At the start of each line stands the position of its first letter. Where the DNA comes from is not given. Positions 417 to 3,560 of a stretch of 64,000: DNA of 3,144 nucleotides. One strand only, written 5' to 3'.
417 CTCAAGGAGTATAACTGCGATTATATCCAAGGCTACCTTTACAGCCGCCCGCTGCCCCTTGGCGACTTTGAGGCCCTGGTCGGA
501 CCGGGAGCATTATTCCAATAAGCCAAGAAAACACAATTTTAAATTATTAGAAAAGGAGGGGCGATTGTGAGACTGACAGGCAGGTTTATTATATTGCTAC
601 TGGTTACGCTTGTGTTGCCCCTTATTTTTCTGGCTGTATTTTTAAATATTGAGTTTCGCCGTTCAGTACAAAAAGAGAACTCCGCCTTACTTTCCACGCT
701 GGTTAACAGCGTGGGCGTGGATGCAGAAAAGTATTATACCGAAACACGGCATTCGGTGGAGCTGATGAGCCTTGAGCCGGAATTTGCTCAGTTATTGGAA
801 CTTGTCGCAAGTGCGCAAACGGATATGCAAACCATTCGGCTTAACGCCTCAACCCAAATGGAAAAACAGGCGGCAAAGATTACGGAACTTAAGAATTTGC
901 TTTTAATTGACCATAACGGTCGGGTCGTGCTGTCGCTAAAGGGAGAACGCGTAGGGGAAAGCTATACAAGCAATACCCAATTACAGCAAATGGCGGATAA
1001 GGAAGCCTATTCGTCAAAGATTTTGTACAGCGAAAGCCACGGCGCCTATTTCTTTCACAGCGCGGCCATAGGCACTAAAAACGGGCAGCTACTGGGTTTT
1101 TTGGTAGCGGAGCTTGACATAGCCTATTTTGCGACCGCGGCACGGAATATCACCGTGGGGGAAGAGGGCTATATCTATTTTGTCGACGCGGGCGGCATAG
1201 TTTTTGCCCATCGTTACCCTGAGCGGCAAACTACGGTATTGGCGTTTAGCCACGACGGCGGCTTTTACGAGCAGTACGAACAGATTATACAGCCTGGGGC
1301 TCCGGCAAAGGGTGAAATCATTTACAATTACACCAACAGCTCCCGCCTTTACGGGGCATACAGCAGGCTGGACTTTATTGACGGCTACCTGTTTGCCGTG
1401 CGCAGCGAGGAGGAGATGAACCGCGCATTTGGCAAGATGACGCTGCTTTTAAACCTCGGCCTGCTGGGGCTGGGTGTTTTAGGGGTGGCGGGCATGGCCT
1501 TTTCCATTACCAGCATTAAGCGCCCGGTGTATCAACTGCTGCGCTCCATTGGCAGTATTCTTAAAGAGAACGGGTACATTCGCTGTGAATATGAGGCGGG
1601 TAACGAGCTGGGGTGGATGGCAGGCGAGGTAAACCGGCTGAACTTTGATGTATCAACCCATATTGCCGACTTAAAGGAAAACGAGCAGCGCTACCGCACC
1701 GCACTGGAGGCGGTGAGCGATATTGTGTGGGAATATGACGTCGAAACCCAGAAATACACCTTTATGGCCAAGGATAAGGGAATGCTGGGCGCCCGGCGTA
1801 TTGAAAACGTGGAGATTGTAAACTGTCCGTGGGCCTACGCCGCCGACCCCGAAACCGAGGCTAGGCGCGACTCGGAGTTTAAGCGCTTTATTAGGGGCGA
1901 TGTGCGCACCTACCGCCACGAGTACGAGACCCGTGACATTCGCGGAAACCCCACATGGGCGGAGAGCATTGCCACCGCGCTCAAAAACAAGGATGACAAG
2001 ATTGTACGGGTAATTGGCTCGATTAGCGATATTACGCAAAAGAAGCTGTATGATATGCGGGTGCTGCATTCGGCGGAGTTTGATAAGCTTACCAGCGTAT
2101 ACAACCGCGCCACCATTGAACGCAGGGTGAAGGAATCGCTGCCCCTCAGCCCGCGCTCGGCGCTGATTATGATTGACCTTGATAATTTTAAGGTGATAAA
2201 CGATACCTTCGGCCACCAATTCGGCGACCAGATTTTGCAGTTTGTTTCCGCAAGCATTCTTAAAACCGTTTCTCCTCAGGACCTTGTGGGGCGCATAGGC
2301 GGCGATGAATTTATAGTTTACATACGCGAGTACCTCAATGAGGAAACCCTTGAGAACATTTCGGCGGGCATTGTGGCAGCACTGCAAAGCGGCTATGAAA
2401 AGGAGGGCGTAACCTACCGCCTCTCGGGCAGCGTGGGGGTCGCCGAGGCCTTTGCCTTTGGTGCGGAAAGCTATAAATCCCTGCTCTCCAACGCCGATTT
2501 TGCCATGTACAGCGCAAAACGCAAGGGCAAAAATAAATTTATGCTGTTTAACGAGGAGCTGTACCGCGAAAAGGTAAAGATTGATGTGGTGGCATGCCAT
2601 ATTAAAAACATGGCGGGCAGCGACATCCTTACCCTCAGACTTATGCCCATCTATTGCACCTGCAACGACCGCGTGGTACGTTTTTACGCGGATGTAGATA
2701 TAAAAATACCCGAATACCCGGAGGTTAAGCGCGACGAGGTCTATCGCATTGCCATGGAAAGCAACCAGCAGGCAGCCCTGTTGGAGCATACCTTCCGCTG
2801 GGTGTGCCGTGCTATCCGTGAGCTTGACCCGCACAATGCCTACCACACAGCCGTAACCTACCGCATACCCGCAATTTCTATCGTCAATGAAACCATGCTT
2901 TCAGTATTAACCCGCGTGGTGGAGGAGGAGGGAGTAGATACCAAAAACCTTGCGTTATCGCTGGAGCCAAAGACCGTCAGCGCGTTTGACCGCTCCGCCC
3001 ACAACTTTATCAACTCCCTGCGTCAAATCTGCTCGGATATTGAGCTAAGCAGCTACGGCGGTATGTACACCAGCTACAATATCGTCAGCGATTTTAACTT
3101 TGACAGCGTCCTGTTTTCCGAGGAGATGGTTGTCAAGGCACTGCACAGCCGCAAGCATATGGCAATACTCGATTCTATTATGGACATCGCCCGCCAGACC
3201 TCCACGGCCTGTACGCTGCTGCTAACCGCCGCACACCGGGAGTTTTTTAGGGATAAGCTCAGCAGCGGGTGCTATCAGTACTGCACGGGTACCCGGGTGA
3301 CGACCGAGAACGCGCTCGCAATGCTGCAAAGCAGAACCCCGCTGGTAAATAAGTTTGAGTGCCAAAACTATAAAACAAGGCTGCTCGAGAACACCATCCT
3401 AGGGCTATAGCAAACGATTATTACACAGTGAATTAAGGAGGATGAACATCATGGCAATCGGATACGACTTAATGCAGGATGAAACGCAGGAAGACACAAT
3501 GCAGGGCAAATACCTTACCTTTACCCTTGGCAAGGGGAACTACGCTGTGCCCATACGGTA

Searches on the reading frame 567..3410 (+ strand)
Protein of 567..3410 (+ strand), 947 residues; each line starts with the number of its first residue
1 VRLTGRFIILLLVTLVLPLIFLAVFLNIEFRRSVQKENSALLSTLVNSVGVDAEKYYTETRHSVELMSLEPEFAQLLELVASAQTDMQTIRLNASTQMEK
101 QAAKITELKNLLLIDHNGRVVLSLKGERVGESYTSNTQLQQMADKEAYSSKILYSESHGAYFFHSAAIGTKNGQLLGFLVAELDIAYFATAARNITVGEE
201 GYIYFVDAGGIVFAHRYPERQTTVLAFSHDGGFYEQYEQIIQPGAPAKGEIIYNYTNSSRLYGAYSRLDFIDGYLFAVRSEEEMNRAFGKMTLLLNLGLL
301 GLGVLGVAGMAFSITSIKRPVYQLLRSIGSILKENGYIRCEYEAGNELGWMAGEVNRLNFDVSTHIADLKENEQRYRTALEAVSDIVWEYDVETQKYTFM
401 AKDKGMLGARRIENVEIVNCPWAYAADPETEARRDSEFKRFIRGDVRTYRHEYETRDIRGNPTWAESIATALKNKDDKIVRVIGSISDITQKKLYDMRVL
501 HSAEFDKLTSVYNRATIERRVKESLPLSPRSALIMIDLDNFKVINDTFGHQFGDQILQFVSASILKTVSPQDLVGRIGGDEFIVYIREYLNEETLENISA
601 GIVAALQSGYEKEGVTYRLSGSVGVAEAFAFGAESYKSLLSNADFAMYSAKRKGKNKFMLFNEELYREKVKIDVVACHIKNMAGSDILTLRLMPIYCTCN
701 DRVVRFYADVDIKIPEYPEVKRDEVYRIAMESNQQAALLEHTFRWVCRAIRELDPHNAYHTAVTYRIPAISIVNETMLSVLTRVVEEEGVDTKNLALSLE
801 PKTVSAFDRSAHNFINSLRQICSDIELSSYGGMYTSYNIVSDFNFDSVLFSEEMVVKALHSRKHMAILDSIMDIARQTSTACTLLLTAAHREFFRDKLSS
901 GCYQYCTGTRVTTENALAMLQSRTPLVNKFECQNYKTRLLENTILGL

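Call 33: search_protein_families(library=pfam, proteins=[window:567-3410:+], max_evalue=0.00001)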
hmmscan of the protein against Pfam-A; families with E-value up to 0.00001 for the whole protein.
window:567-3410:+ (947 aa): 3 families
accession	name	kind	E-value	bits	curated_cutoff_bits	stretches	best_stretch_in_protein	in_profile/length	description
PF00990.26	GGDEF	-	4.7e-36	124.4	23.8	1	503-657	1-161/161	Diguanylate cyclase, GGDEF domain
PF00563.25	EAL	-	5.9e-12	45.9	31.3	1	688-877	13-201/236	EAL domain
PF02743.24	dCache_1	-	3.4e-11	43.6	45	1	34-269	3-231/240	Cache domain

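Call 44: find_encoding_contigs(protein=window:567-3407:+, flank=10000, max_places=4)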
Protein seq(947 aa) (947 aa): 4 contigs read that carry it; 2 places shown.
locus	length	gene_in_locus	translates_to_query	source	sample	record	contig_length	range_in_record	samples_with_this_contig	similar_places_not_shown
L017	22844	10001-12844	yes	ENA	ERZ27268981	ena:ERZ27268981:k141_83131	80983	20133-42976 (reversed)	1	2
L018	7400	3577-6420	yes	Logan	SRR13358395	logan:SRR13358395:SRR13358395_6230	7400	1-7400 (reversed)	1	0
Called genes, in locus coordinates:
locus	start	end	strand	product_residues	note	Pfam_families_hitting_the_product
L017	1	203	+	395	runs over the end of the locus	PF00155:Aminotran_1_2, PF12897:Asp_aminotransf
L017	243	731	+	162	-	PF02075:RuvC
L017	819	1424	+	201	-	PF01330:RuvA_N, PF14520:HHH_5, PF07499:RuvA_C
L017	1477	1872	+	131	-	PF01894:YjbQ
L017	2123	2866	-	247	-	PF20260:PUA_4 (weak), PF04452:Methyltrans_RNA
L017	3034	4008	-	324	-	PF06325:PrmA, PF13489:Methyltransf_23, PF05175:MTS, PF03602:Cons_hypoth95 (weak), PF08241:Methyltransf_11, PF08242:Methyltransf_12 (weak), PF13649:Methyltransf_25, PF13847:Methyltransf_31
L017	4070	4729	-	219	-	PF00702:Hydrolase, PF12710:HAD, PF13419:HAD_2, PF13242:Hydrolase_like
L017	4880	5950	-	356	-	PF05496:RuvB_N, PF00004:AAA, PF07728:AAA_5, PF17864:AAA_lid_4, PF05491:WHD_RuvB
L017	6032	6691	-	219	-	PF01712:dNK (faint), PF02223:Thymidylate_kin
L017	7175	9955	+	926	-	PF00990:GGDEF, PF00563:EAL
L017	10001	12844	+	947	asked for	PF02743:dCache_1, PF00990:GGDEF, PF00563:EAL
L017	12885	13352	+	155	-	PF01584:CheW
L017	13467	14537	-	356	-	PF00180:Iso_dh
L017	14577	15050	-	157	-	PF06434:Aconitase_2_N (faint), PF00694:Aconitase_C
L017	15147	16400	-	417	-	PF00330:Aconitase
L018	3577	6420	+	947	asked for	PF02743:dCache_1, PF00990:GGDEF, PF00563:EAL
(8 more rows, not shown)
